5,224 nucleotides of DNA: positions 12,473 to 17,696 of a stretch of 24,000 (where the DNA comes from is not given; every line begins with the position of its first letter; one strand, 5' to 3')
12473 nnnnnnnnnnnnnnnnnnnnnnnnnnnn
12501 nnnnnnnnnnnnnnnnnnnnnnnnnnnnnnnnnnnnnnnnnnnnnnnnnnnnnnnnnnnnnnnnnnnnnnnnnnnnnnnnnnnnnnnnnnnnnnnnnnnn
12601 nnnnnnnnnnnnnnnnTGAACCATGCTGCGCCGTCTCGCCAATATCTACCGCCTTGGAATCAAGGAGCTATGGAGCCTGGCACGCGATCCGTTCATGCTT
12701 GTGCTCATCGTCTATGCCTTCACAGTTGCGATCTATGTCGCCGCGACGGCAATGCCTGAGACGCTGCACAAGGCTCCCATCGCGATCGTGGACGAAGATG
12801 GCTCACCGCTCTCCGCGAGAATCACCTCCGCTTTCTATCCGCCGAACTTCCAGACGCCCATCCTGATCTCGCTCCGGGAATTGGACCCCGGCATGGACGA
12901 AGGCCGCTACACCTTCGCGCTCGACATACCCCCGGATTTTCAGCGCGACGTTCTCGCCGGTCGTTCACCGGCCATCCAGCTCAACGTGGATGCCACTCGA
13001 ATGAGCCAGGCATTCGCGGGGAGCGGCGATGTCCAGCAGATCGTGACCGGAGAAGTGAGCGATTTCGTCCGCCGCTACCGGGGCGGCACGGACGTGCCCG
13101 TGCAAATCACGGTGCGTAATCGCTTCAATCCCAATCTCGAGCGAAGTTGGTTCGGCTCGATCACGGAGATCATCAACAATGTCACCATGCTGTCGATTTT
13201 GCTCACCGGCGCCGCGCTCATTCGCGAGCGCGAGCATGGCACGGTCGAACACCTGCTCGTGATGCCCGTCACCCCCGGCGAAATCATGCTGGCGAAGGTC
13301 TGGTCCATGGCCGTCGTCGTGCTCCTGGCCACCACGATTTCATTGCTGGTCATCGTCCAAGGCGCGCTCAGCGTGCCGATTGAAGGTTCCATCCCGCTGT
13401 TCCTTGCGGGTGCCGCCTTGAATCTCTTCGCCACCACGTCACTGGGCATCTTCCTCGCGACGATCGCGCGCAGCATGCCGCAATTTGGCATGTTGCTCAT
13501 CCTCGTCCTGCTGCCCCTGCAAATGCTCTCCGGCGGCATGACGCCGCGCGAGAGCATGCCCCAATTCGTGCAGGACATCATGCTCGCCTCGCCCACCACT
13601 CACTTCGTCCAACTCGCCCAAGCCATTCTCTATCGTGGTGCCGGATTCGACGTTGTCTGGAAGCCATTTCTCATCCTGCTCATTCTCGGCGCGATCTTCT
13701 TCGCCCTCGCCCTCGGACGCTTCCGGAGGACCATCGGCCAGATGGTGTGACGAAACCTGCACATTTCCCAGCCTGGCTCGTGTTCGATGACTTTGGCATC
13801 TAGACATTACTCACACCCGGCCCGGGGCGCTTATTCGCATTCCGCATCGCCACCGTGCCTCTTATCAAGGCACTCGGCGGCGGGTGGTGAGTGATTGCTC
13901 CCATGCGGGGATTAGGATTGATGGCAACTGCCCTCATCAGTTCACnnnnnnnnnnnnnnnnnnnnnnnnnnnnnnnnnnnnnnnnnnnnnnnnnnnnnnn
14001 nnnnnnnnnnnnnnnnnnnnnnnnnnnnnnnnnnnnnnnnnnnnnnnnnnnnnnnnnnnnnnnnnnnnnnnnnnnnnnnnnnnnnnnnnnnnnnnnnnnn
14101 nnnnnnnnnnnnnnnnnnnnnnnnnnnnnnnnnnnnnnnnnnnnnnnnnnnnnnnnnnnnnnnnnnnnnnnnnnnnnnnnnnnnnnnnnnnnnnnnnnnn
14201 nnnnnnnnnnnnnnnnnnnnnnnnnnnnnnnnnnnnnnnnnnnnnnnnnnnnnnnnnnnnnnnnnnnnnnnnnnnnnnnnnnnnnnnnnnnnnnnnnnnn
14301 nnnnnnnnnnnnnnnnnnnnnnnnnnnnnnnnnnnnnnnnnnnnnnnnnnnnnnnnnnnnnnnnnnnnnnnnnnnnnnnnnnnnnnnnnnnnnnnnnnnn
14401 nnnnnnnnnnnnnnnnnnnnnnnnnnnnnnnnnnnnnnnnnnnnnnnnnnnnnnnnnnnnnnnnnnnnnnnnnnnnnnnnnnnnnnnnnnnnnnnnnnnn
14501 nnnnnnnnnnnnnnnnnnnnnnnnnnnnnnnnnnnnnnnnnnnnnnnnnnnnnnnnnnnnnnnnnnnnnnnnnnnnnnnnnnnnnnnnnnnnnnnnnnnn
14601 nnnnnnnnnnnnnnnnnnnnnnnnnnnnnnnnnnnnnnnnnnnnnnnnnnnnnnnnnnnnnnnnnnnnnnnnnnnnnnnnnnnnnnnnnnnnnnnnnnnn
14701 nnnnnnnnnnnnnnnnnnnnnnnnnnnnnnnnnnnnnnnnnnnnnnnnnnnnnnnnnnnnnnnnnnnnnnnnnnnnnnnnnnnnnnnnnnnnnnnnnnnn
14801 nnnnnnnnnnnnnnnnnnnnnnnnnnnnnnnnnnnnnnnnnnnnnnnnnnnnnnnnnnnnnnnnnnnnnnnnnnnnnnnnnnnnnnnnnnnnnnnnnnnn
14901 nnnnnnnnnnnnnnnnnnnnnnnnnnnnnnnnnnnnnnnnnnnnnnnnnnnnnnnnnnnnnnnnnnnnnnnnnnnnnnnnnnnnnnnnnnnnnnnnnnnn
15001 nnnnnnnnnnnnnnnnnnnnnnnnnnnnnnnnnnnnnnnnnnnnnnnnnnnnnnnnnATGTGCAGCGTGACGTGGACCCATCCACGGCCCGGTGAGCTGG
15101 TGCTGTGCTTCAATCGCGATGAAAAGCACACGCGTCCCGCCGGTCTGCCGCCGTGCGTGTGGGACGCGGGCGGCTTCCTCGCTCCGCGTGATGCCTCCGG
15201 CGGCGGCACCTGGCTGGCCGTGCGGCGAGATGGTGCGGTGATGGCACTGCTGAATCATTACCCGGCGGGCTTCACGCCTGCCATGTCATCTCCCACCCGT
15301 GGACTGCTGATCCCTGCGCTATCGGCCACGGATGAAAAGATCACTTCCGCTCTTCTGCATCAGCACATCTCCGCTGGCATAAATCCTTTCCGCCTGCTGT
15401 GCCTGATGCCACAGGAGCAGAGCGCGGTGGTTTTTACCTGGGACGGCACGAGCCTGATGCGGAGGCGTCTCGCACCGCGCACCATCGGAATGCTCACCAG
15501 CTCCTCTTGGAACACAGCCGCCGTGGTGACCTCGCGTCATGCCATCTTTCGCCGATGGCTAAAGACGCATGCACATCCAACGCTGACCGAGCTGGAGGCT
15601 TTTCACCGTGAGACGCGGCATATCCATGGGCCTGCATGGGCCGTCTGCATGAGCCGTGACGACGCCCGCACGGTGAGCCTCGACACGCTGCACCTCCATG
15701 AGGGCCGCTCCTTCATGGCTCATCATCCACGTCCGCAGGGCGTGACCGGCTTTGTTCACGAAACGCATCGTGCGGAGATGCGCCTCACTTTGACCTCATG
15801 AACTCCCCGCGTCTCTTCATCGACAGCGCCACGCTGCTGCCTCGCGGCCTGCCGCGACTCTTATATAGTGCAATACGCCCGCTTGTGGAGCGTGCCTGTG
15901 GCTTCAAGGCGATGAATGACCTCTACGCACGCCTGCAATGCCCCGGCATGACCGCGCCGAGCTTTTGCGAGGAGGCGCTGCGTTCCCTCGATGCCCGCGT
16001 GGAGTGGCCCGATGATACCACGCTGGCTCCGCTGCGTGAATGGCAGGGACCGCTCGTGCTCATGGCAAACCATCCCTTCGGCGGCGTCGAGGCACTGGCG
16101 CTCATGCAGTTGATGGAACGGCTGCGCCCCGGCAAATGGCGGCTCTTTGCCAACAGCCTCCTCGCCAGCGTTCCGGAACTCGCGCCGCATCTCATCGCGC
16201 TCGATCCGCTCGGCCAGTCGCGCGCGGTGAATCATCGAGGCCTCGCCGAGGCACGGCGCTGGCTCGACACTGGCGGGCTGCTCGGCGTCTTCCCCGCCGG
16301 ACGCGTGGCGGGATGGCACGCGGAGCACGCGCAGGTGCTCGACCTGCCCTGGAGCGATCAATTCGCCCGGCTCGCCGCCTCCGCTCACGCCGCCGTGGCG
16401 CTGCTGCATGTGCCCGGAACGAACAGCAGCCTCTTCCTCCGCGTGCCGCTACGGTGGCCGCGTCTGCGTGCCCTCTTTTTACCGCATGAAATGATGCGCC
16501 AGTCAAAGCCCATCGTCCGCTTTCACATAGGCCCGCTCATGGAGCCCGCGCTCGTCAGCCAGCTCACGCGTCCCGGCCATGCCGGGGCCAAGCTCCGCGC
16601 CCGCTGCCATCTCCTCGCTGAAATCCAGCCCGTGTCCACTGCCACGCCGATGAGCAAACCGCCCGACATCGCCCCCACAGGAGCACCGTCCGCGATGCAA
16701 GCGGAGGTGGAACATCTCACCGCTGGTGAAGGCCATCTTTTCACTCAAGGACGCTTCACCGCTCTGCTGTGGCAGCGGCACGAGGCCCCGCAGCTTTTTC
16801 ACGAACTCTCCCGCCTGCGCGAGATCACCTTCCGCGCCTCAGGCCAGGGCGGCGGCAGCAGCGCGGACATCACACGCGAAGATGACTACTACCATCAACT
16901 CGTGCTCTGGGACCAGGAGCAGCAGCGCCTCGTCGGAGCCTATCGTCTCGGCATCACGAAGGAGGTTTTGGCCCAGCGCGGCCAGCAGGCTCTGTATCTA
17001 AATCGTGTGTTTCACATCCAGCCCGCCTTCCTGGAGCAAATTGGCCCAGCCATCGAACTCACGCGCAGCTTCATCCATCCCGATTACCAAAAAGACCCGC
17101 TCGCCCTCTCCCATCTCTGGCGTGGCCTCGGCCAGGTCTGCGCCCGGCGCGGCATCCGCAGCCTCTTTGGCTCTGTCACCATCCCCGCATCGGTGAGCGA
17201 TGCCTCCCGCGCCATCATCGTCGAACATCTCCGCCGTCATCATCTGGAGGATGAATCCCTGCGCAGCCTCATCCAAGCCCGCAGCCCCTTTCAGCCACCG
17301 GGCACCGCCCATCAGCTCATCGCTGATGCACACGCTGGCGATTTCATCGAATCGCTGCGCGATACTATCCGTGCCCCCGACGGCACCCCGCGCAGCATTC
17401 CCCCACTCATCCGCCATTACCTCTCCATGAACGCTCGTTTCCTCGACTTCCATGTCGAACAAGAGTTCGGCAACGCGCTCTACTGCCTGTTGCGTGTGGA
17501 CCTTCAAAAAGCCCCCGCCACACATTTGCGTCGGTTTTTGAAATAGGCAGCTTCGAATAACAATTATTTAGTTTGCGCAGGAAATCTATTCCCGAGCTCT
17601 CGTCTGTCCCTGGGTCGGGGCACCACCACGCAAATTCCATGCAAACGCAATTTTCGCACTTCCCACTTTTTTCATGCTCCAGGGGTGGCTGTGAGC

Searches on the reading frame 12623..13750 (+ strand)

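Call 9: search_protein_families(library=pfam, proteins=[window:12623-13750:+], max_evalue=0.001)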
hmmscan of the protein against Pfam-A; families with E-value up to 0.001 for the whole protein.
window:12623-13750:+ (375 aa): 4 families
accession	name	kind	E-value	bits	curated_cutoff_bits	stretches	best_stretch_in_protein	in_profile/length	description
PF12698.13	ABC2_membrane_3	-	1e-36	127.2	31.6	1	25-364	9-346/347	ABC-2 family transporter protein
PF01061.29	ABC2_membrane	-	1.1e-25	90.9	26.9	1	185-337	57-211/211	ABC-2 type transporter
PF12679.13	ABC2_membrane_2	-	5.8e-23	82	27.2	1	14-369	6-280/283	ABC-2 family transporter protein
PF12730.13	ABC2_membrane_4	-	1.1e-05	25.9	27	1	169-295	38-174/179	ABC-2 family transporter protein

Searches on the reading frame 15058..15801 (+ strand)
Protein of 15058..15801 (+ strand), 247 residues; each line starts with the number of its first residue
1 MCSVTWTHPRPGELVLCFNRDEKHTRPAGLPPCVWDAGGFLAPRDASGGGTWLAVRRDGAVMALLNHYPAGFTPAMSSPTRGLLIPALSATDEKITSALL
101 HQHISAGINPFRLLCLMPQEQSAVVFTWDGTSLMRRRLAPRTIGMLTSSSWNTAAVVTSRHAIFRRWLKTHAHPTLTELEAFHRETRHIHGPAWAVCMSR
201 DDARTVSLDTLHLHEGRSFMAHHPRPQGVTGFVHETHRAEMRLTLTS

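Call 9: search_protein_families(library=pfam, proteins=[window:15058-15801:+], max_evalue=0.001)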
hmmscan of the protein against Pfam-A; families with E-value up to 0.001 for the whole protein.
window:15058-15801:+ (247 aa): 1 family
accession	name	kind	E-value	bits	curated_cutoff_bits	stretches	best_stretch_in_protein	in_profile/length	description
PF05742.17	TANGO2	-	1.7e-16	61.6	22.6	1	1-171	1-179/257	Transport and Golgi organisation 2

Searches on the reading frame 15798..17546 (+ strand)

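Call 9: search_protein_families(library=pfam, proteins=[window:15798-17546:+], max_evalue=0.001)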
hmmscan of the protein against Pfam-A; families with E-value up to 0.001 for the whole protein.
window:15798-17546:+ (582 aa): 2 families
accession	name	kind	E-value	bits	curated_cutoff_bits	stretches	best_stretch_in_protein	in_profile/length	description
PF13444.12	Acetyltransf_5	-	1.3e-16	61.5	22.4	1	340-437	1-98/102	Acetyltransferase (GNAT) domain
PF19576.4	Acyltransf_2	-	6.9e-09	35.5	27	1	83-257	69-240/266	Acyltransferase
